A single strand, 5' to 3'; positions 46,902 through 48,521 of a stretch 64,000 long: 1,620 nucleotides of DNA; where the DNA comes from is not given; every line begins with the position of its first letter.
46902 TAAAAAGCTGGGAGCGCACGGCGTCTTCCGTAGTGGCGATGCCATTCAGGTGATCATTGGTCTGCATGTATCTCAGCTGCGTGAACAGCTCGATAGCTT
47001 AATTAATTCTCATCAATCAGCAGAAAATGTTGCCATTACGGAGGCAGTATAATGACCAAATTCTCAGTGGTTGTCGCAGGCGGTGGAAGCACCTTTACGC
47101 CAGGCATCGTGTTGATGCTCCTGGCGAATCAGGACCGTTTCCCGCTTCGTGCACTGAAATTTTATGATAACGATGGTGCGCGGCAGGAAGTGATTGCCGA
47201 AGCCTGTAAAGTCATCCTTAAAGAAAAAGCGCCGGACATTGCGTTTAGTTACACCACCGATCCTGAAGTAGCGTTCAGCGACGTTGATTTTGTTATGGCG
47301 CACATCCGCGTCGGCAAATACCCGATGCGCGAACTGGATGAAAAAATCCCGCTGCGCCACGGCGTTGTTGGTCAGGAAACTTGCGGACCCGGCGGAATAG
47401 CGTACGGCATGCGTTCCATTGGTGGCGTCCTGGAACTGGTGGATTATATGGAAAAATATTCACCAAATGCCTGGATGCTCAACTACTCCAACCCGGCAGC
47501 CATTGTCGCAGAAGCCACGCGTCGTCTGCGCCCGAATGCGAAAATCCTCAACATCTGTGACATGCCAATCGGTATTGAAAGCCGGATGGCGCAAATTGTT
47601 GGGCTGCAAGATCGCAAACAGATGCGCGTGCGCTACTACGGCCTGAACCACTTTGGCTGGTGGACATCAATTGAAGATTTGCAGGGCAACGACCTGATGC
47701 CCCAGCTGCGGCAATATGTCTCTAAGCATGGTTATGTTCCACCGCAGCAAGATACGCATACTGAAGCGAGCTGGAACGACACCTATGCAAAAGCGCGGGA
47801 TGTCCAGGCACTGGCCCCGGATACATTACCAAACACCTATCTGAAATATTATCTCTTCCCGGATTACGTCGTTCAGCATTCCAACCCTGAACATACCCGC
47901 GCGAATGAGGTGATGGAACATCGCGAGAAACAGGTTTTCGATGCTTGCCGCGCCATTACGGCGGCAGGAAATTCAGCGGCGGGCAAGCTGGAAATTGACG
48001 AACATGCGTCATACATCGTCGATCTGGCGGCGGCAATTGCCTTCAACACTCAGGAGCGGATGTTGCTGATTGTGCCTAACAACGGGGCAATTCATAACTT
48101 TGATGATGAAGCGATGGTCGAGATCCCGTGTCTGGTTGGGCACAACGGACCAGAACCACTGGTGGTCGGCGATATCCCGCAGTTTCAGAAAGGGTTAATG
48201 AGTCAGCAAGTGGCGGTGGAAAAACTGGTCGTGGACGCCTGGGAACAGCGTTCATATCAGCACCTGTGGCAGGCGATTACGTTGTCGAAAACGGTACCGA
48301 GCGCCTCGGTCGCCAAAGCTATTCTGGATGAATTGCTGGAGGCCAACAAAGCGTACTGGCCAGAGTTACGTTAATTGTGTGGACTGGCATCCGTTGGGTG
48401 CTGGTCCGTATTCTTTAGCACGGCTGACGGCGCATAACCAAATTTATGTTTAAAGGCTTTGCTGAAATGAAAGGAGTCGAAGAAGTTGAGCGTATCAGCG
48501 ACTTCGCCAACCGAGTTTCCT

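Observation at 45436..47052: glv EIICB gene has exactly one in-frame TAG (45943-45945); the downstream GH4 glucosidase is a complete 440-codon ORF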

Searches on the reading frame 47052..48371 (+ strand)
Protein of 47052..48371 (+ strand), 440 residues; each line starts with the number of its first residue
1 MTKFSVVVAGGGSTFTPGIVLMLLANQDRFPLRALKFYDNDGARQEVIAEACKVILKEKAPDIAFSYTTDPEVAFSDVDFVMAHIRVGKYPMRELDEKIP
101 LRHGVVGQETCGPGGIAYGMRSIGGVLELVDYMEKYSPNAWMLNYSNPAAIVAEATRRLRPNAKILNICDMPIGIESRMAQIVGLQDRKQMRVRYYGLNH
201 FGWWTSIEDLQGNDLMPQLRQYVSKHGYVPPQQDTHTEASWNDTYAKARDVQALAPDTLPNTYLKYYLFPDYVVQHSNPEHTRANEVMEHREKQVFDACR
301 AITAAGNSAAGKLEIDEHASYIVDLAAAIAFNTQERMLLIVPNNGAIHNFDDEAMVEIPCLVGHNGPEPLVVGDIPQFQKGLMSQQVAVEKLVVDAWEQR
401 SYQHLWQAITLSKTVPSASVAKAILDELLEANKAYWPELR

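Call 45: search_protein_families(proteins=[window:47052-48371:+], library=ncbifam)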
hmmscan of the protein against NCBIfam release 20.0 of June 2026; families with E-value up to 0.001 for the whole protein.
window:47052-48371:+ (440 aa): 2 families
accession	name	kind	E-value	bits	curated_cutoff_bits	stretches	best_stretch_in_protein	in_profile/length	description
NF011657.0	PRK15076.1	subfamily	1.2e-52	179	486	1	5-438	4-428/432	alpha-galactosidase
NF041089.1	alpha_gluc_AglA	equivalog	2.5e-19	69.5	650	2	10-226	7-225/464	alpha-glucosidase AglA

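Call 47: search_solved_structures(query=window:47052-48371:+, show_alignments=1)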
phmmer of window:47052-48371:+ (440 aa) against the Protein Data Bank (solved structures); distinct sequences matched with E-value up to 0.001: 14.
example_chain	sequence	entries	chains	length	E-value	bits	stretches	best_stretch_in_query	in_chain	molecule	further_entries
6dux_A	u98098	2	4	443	1.7e-274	913.9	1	1-439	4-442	6-phospho-alpha-glucosidase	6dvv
1u8x_X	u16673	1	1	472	8.1e-224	746.8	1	3-439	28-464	Maltose-6'-phosphate glucosidase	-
6vc6_A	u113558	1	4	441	8.1e-129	433.8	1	1-440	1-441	6-phospho-alpha-glucosidase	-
6wbt_A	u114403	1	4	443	1.9e-121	409.5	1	4-440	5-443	cellulase IBT99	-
1s6y_A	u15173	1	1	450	1.2e-61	212.5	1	4-438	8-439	6-phospho-beta-glucosidase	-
5c3m_A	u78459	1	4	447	2.7e-60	208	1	6-438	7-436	Putative 6-phospho-beta-glucosidase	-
1up7_A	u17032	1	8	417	3.7e-42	148.3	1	6-435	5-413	6-PHOSPHO-BETA-GLUCOSIDASE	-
1up6_A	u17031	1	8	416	4e-42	148.2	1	6-435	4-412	6-PHOSPHO-BETA-GLUCOSIDASE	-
1up4_A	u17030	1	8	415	4.5e-42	148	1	6-435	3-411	6-PHOSPHO-BETA-GLUCOSIDASE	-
3fef_A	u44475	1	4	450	3.3e-22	82.5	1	73-408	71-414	Putative glucosidase lplD, ALPHA-GALACTURONIDASE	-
1obb_A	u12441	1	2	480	9.7e-14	54.6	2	30-225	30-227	ALPHA-GLUCOSIDASE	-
3u95_A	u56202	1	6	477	3.3e-09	39.7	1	124-226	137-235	Glycoside hydrolase, family 4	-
7br4_A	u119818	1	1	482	1.6e-07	34.2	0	126-226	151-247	Alpha-glucosidase, putative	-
1vjt_A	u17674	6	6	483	1.9e-07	33.9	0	126-226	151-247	alpha-glucosidase | Alpha-glucosidase, putative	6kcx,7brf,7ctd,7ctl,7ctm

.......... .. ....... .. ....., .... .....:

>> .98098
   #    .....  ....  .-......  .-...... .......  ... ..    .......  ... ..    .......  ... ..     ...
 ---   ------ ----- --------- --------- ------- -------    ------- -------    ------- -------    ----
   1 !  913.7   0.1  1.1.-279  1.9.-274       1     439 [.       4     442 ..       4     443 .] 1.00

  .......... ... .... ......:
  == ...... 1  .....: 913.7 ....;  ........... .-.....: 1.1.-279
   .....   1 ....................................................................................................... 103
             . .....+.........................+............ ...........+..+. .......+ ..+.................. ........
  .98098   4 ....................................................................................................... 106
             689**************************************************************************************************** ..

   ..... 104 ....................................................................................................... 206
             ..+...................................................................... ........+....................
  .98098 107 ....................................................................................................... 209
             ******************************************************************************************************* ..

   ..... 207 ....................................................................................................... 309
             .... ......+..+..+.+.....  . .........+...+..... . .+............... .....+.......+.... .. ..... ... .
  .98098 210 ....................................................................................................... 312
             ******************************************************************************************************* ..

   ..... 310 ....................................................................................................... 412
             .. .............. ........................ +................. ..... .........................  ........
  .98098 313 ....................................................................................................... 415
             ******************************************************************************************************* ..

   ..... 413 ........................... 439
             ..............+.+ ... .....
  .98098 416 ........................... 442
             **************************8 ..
